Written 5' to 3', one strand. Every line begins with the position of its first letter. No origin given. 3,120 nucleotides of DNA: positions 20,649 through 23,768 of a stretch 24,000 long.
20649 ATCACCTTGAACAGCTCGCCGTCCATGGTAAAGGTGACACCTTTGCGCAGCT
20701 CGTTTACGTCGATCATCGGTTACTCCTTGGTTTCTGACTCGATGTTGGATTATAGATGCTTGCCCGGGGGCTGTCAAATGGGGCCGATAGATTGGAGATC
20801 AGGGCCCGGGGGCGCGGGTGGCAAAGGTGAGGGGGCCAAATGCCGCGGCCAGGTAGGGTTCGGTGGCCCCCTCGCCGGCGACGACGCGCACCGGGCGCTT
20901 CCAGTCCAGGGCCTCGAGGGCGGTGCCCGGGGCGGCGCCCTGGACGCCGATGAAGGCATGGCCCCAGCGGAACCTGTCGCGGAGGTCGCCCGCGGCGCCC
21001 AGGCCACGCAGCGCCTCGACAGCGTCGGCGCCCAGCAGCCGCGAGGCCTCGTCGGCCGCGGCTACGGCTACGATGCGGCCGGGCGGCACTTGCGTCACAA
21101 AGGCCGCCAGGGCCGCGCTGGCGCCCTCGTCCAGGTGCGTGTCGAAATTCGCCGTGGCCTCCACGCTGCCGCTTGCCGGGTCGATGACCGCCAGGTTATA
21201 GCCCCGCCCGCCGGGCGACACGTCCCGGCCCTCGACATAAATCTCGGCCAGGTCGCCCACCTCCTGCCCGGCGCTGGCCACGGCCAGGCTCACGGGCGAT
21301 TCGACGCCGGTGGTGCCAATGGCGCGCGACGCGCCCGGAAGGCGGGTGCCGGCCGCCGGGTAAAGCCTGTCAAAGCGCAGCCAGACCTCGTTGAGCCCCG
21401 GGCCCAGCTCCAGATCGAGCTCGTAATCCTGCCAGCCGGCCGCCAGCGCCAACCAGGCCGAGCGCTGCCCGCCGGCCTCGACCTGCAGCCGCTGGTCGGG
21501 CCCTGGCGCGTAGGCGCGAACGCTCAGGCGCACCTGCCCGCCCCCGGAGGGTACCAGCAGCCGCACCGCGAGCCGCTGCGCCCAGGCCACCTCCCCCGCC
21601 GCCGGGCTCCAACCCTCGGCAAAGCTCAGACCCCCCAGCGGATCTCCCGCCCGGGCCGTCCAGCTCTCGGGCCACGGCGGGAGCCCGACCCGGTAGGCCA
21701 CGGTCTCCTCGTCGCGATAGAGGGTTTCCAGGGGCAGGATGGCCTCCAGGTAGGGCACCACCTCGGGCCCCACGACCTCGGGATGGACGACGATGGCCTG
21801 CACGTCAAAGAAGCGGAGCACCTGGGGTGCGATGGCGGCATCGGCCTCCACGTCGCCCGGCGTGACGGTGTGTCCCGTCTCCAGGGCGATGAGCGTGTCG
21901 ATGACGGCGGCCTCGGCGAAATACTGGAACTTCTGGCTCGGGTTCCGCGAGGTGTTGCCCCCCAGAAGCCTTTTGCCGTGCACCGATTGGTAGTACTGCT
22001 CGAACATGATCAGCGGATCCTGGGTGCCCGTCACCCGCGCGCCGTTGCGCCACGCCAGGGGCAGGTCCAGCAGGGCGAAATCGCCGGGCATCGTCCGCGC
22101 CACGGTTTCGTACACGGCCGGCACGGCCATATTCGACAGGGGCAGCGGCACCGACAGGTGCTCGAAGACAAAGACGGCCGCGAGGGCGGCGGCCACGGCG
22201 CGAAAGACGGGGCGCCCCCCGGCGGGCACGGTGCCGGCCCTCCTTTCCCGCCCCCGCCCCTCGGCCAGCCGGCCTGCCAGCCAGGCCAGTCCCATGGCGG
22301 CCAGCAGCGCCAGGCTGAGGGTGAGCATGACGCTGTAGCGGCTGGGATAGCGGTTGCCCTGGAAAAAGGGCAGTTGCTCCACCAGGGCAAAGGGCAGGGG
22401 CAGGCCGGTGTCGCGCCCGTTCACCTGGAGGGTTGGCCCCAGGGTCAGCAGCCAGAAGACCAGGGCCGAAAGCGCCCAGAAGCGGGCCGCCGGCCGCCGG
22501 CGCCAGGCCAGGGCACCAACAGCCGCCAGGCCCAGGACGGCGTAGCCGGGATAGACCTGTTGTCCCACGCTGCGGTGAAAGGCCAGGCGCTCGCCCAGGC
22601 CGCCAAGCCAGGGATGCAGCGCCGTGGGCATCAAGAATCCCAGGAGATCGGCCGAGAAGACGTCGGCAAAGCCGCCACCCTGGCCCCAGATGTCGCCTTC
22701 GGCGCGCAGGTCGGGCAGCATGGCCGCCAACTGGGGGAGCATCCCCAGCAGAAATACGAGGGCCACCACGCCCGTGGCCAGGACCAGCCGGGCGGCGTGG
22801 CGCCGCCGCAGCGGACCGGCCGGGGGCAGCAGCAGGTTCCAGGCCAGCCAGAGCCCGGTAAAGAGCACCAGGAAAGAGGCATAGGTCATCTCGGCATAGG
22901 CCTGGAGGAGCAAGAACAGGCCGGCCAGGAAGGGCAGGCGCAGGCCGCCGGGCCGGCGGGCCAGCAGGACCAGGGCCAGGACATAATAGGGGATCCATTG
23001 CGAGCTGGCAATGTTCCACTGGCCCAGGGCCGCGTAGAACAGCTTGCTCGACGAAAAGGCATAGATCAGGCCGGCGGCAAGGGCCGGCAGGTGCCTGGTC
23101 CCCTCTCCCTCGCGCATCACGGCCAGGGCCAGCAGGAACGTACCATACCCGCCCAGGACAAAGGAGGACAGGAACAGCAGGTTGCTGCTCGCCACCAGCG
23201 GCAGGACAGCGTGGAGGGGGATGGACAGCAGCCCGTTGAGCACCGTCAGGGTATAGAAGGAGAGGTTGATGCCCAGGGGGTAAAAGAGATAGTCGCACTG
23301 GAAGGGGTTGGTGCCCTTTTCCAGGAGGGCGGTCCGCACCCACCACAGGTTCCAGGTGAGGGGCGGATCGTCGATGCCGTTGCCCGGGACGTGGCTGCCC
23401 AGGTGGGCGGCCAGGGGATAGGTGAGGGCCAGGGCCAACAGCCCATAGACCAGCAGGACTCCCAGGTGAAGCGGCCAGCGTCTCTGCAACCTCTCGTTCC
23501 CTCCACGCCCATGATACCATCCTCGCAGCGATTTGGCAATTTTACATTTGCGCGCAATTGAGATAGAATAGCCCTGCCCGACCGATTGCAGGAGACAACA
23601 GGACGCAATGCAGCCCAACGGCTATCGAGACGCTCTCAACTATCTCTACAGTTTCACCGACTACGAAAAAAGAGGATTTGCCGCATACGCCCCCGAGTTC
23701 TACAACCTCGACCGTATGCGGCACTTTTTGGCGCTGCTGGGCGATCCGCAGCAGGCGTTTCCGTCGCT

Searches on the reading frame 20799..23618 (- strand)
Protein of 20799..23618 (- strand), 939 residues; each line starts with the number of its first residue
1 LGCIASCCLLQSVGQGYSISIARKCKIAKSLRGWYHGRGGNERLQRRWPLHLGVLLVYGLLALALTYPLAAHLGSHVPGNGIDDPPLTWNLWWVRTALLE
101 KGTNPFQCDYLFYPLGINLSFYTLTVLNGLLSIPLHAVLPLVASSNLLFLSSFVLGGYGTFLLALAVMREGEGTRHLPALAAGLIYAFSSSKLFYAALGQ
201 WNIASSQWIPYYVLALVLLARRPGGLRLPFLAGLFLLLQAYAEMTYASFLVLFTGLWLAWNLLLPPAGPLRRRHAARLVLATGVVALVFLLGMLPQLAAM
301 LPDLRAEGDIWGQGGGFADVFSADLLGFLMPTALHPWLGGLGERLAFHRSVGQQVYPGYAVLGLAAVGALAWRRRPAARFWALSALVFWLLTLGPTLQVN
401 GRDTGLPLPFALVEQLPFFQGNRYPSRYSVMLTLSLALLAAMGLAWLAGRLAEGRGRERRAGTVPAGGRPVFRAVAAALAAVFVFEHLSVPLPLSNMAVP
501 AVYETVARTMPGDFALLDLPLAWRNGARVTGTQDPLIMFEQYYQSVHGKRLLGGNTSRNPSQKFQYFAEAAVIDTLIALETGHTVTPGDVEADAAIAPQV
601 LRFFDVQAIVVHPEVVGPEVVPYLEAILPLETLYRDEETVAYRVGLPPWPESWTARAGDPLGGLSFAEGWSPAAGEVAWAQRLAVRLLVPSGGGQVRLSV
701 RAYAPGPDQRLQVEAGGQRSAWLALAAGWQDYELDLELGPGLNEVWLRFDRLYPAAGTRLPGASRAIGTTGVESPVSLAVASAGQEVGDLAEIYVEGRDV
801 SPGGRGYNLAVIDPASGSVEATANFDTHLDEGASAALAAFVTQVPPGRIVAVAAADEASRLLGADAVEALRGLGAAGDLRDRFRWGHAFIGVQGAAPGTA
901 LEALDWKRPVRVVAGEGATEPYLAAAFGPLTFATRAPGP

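Call 35: search_protein_families(library=pfam, proteins=[window:20799-23618:-], max_evalue=0.0001)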
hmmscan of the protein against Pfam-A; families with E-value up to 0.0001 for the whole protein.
window:20799-23618:- (939 aa): 1 family
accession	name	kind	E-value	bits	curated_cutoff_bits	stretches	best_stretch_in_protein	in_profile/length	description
PF15711.10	ILEI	-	2.8e-17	63.4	27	1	805-895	1-90/90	Interleukin-like EMT inducer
